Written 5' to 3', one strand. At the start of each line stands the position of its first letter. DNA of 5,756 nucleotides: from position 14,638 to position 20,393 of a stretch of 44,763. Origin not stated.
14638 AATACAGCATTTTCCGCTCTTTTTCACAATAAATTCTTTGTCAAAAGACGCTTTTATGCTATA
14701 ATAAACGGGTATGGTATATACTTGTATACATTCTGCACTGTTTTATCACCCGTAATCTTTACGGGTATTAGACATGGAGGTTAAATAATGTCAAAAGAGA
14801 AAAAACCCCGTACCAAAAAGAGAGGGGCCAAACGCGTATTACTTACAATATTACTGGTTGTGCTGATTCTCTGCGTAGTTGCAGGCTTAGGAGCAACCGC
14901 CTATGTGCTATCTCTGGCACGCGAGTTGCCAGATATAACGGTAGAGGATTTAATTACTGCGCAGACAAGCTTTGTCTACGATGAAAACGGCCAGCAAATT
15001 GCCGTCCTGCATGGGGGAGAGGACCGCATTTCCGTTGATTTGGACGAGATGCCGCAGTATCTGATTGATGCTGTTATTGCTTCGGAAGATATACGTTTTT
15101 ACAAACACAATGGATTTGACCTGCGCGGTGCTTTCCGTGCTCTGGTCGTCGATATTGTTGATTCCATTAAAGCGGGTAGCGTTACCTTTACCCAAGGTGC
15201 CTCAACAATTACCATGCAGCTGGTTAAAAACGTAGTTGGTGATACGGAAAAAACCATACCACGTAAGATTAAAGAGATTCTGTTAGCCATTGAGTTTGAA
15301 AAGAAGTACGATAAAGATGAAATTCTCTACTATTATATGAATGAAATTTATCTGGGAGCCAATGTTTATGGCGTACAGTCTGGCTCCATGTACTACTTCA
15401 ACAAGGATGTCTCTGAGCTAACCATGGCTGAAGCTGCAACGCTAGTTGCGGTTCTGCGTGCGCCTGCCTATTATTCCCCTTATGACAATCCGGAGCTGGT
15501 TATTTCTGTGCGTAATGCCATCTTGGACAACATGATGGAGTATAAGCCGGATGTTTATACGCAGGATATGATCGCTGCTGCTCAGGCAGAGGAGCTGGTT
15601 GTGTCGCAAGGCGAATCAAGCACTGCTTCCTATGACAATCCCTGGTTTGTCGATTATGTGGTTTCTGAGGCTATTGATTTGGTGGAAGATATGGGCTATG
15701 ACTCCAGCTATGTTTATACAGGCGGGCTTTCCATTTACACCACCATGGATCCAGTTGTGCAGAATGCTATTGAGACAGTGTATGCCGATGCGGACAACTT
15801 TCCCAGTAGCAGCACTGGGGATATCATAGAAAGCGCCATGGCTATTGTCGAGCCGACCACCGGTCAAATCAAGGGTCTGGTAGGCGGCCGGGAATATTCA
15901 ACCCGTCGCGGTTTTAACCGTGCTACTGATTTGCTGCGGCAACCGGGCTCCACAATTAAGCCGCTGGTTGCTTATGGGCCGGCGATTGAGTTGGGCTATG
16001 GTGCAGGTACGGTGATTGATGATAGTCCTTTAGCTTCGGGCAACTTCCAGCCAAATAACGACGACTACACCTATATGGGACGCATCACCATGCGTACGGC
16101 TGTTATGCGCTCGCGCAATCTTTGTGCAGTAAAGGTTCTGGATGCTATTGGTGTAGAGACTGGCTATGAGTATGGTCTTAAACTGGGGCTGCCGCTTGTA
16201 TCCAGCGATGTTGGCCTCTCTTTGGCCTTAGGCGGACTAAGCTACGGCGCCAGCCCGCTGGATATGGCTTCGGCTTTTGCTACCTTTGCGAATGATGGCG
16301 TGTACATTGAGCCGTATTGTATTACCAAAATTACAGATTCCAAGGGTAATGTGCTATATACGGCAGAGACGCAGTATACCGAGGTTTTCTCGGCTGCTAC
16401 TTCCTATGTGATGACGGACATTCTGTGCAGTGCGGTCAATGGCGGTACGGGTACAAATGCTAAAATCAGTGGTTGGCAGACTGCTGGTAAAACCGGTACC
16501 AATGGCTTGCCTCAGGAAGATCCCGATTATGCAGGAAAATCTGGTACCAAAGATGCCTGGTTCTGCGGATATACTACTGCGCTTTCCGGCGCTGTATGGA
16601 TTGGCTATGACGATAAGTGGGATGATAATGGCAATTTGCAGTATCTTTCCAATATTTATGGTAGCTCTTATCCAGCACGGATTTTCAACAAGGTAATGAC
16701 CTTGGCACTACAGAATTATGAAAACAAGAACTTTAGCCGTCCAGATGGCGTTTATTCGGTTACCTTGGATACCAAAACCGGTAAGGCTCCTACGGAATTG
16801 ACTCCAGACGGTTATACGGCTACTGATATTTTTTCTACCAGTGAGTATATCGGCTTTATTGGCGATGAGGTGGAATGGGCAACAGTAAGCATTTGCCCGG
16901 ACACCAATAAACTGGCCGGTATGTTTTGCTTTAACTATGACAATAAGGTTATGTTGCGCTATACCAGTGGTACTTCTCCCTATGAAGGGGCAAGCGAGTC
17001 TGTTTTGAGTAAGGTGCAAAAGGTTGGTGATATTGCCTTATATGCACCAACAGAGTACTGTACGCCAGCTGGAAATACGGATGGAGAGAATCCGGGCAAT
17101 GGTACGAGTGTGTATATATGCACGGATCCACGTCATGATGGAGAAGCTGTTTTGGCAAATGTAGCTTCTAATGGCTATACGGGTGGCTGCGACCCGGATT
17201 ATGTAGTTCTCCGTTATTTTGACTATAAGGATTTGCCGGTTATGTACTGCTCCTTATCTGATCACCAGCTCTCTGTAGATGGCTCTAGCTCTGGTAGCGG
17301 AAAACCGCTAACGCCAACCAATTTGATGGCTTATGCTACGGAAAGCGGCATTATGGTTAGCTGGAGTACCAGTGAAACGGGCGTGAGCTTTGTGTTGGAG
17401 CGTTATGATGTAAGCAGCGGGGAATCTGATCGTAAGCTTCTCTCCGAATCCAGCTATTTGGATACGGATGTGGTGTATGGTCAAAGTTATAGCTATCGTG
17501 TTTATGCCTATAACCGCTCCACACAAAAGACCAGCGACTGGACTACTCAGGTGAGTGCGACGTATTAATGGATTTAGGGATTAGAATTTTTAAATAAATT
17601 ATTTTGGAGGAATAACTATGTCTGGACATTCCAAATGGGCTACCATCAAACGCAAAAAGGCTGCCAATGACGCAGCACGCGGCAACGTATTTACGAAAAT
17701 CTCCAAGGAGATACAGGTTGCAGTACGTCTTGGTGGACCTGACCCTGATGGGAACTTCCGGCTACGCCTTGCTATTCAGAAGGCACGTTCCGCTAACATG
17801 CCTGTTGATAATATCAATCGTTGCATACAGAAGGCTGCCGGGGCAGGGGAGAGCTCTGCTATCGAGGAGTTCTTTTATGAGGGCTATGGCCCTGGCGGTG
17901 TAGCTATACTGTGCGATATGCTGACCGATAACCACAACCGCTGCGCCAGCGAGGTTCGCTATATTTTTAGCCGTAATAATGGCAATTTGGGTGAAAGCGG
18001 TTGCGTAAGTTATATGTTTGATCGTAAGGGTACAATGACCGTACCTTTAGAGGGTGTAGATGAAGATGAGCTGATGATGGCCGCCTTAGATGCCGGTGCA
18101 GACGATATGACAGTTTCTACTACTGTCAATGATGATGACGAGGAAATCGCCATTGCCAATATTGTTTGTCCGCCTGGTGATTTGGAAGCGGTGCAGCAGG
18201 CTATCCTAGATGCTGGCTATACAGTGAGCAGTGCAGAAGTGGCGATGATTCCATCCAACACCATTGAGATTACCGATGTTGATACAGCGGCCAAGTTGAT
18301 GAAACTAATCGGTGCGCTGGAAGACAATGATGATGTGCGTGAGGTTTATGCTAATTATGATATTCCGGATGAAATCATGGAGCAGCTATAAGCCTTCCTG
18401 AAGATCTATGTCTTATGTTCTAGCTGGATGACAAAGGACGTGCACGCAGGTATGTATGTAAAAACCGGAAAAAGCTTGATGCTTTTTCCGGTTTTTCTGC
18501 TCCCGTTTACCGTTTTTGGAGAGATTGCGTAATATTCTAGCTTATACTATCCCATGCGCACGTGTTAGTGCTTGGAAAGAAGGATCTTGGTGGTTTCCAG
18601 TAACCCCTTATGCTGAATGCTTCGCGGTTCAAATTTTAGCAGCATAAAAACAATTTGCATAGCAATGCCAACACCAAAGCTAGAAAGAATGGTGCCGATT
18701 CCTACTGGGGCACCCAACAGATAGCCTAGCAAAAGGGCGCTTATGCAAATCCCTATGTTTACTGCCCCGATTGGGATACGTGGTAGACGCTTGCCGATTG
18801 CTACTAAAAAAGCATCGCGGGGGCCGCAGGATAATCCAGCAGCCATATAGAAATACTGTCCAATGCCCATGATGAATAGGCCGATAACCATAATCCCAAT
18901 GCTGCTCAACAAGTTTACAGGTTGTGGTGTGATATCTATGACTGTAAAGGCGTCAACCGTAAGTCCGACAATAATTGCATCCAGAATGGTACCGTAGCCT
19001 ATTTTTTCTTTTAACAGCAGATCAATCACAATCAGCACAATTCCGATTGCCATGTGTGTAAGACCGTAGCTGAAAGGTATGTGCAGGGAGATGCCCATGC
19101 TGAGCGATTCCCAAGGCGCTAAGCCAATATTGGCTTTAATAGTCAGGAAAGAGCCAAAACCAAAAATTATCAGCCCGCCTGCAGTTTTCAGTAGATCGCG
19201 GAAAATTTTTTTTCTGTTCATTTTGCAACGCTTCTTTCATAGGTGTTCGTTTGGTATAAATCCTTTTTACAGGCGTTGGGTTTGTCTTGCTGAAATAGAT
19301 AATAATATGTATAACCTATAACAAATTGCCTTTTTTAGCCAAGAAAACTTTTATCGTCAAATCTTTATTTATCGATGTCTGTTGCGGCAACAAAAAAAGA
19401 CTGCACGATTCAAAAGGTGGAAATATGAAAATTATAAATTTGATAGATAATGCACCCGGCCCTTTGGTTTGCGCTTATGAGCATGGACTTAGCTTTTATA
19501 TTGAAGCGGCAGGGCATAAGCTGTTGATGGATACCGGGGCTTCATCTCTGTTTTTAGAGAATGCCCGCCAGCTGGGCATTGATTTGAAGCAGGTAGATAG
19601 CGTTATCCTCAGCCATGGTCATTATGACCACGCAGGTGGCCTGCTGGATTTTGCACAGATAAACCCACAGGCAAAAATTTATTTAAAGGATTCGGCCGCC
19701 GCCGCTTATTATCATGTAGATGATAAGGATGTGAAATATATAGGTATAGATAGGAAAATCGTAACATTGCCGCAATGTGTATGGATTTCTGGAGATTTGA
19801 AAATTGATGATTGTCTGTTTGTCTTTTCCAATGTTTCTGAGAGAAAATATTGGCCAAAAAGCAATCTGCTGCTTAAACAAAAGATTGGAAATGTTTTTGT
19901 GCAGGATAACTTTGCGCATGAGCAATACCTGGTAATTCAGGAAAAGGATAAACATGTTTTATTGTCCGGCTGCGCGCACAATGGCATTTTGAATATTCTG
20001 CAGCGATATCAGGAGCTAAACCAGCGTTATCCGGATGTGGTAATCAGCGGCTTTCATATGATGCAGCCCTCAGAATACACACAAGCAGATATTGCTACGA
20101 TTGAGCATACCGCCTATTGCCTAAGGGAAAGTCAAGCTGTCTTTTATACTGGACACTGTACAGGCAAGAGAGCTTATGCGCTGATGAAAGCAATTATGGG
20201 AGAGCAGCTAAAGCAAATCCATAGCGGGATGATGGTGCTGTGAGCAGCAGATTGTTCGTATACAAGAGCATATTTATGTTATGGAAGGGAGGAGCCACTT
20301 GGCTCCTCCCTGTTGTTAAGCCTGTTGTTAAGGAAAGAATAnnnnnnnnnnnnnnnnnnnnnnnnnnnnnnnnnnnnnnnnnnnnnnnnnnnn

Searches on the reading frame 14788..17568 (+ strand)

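Call 66: search_protein_families(library=pfam, proteins=[window:14788-17568:+], max_evalue=0.00001)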
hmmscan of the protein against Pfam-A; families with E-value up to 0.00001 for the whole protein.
window:14788-17568:+ (926 aa): 2 families
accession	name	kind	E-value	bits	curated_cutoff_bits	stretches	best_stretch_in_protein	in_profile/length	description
PF00912.28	Transgly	-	3.7e-58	196.3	27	1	68-249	2-177/178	Transglycosylase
PF00905.27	Transpeptidase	-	7.8e-33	114.4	22.1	1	352-637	4-298/299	Penicillin binding protein transpeptidase domain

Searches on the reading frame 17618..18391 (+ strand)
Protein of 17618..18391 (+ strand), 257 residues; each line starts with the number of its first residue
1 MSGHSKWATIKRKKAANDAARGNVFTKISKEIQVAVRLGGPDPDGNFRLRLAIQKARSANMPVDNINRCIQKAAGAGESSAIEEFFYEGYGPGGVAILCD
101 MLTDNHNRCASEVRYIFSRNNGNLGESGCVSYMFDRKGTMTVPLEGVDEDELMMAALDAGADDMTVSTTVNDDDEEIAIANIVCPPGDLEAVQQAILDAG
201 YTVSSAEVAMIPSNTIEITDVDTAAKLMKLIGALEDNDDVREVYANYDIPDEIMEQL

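Call 66: search_protein_families(library=pfam, proteins=[window:17618-18391:+], max_evalue=0.00001)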
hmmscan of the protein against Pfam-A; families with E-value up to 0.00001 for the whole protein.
window:17618-18391:+ (257 aa): 2 families
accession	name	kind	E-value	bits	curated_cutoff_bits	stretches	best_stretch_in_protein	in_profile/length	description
PF01709.26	Transcrip_reg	-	6.7e-58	195.4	27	1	83-247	2-160/160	TACO1/YebC second and third domain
PF20772.2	TACO1_YebC_N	-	1.5e-32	112.3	36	1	5-75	1-72/73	TACO1/YebC protein N-terminal domain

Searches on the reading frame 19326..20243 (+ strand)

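Call 66: search_protein_families(library=pfam, proteins=[window:19326-20243:+], max_evalue=0.00001)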
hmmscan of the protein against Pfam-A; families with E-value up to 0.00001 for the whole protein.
window:19326-20243:+ (305 aa): 2 families
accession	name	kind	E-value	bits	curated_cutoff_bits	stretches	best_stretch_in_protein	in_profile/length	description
PF00753.33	Lactamase_B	-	1.2e-14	55.1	22.7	1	54-142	6-96/196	Metallo-beta-lactamase superfamily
PF12706.13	Lactamase_B_2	-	1.3e-08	35.1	27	1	65-125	2-67/200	Beta-lactamase superfamily domain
